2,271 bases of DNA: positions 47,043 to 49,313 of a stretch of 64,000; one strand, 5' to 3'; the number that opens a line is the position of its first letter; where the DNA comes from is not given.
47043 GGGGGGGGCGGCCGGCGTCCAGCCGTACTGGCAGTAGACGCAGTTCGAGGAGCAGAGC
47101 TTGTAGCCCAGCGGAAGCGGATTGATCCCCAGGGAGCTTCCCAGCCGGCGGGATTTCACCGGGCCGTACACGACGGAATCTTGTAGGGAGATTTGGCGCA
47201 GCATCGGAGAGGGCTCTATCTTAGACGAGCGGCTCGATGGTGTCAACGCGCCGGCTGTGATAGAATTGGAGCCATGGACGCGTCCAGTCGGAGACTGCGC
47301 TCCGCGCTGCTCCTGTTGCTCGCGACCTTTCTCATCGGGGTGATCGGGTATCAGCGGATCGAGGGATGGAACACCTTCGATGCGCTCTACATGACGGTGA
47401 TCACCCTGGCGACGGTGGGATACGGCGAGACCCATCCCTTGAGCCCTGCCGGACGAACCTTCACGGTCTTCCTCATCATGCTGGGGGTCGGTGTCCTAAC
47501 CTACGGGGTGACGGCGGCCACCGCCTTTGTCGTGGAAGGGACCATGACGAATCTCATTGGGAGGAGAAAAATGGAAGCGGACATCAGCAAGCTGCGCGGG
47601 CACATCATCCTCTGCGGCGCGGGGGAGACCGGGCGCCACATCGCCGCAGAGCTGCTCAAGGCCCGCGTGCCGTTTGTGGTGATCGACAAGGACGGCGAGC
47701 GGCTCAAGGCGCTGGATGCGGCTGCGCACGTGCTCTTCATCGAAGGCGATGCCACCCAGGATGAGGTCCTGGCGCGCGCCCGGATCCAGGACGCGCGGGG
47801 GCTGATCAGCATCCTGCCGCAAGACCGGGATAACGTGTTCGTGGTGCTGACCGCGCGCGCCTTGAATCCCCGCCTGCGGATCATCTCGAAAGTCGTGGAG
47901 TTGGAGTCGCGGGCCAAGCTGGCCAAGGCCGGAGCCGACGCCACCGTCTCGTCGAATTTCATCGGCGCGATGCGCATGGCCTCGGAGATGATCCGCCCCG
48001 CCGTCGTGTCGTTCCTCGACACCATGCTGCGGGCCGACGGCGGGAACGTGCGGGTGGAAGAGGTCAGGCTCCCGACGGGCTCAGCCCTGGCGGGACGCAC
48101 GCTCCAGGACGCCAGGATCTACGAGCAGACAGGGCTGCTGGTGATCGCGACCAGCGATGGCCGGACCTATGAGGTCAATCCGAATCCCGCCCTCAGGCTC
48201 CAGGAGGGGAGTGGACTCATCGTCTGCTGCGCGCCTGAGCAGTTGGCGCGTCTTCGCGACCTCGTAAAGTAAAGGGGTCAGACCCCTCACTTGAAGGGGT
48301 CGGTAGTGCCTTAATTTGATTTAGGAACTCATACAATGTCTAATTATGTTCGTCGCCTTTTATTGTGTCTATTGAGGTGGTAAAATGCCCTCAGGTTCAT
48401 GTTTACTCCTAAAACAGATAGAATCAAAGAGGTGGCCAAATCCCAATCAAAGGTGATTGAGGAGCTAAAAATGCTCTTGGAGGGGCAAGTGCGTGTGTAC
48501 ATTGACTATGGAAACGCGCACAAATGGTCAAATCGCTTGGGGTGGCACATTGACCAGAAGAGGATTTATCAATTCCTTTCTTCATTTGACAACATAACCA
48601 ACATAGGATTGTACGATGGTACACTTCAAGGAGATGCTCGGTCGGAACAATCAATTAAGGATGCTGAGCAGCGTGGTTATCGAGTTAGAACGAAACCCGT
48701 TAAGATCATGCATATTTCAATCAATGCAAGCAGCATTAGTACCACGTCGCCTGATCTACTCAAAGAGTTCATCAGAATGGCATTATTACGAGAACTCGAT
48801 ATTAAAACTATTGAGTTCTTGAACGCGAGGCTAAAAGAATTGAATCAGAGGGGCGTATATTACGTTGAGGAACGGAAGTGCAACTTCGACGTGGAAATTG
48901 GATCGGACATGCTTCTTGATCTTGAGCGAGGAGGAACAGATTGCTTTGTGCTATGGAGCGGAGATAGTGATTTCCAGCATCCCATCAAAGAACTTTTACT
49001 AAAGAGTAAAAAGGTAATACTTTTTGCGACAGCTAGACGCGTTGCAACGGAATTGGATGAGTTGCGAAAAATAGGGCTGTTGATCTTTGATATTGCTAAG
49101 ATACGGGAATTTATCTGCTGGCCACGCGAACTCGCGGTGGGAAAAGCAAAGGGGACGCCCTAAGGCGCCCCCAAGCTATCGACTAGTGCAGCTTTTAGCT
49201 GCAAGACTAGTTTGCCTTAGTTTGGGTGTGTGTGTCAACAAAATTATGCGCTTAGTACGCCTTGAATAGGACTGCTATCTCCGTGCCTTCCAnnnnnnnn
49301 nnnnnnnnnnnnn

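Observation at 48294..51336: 3-kb IS1-like cargo transposon inserted precisely into a palindromic repeat hairpin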

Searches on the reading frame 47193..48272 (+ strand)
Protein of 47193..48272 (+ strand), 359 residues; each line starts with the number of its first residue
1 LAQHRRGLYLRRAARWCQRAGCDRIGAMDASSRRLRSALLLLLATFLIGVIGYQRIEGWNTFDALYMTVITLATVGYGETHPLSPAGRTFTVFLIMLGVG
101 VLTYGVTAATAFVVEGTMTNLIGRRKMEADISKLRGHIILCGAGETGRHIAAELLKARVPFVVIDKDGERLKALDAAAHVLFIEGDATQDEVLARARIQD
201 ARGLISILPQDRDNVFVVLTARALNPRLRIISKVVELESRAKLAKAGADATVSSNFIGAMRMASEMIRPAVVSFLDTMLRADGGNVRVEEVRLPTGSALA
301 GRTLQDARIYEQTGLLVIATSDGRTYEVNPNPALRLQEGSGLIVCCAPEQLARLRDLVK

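Call 5: search_protein_families(library=pfam, proteins=[window:47193-48272:+], max_evalue=0.01)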
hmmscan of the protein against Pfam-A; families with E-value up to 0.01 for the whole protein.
window:47193-48272:+ (359 aa): 6 families
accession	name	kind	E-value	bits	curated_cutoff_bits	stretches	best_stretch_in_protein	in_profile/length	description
PF02254.24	TrkA_N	-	7.2e-29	100.9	23.8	1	138-253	1-115/116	TrkA-N domain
PF07885.22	Ion_trans_2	-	9.3e-17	61.1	22.5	1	41-114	2-78/79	Ion channel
PF02080.26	TrkA_C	-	1.6e-13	50.7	27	1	288-358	1-70/71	TrkA-C domain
PF22614.2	Slo-like_RCK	-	0.00016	21.7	24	1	134-205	2-83/119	Calcium-activated potassium channel slowpoke-like RCK domain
PF00520.37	Ion_trans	-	0.00049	19.8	25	1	33-104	128-224/241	Ion transport protein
PF13460.12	NAD_binding_10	-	0.00073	19.9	27.2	1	143-205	3-65/184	NAD(P)H-binding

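Call 14: find_encoding_contigs(protein=window:47274-48272:+, flank=5000, max_places=10)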
Protein window:47274-48272:+ (332 aa): 9 contigs read that carry it; 5 places shown.
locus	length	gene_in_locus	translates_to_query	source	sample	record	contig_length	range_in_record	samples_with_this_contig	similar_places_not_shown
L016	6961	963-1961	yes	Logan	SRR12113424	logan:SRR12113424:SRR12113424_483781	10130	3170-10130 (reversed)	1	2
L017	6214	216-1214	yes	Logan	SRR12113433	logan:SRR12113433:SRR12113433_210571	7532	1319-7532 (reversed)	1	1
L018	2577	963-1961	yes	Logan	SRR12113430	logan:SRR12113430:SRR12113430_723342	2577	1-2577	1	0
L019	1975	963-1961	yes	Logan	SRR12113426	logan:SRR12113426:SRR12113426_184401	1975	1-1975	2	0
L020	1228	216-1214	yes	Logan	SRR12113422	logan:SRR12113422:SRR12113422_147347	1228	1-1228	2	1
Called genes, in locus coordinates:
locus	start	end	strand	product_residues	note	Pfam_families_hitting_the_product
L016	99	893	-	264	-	PF04055:Radical_SAM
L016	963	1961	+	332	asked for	PF07885:Ion_trans_2, PF02254:TrkA_N, PF02080:TrkA_C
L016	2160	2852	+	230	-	PF01936:NYN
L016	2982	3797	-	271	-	PF03400:DDE_Tnp_IS1 (weak)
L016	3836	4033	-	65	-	PF01381:HTH_3 (weak)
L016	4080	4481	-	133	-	-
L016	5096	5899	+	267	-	PF07044:DUF1329 (faint), PF17131:TP_0789-like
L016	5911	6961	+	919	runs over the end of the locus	PF03176:MMPL, PF00873:ACR_tran (weak), PF02460:Patched (faint), PF12349:Sterol-sensing (weak), PF03176:MMPL, PF00027:cNMP_binding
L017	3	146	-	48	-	?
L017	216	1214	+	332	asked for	PF07885:Ion_trans_2, PF02254:TrkA_N, PF02080:TrkA_C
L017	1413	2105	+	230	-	PF01936:NYN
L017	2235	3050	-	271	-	PF03400:DDE_Tnp_IS1 (weak)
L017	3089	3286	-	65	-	PF01381:HTH_3 (weak)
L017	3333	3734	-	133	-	-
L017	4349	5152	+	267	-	PF07044:DUF1329 (faint), PF17131:TP_0789-like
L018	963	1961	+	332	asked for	PF07885:Ion_trans_2, PF02254:TrkA_N, PF02080:TrkA_C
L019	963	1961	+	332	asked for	PF07885:Ion_trans_2, PF02254:TrkA_N, PF02080:TrkA_C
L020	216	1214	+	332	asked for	PF07885:Ion_trans_2, PF02254:TrkA_N, PF02080:TrkA_C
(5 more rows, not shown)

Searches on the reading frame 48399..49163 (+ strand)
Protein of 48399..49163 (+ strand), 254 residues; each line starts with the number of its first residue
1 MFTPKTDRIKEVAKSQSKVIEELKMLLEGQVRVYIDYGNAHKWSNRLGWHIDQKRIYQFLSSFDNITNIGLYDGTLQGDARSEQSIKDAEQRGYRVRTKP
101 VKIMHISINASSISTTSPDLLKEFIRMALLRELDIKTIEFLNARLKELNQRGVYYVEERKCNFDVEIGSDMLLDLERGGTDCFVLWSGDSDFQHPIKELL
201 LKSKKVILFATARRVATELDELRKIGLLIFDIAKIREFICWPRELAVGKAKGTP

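Call 5: search_protein_families(library=pfam, proteins=[window:48399-49163:+], max_evalue=0.01)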
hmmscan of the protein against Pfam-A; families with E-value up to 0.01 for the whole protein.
window:48399-49163:+ (254 aa): 1 family
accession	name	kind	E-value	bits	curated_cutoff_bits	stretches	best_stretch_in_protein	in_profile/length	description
PF01936.24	NYN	-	8.3e-13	49.5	24.2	1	136-218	56-133/145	NYN domain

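Call 37: search_protein_families(library=ncbifam, proteins=[window:48399-49163:+], max_evalue=0.01)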
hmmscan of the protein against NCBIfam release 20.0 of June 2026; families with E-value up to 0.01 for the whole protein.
window:48399-49163:+ (254 aa): 0 families

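Call 38: search_protein_families(library=padloc, proteins=[window:48399-49163:+], max_evalue=0.01)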
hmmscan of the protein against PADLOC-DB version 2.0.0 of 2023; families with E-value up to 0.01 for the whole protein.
window:48399-49163:+ (254 aa): 2 families
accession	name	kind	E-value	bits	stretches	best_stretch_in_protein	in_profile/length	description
PDLC01154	NYN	-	1.5e-06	25.9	1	164-227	232-293/310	"LabA-like protein, NYN family nuclease"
PDLC04163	HEC-09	-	5e-06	24.3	1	153-229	96-174/203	-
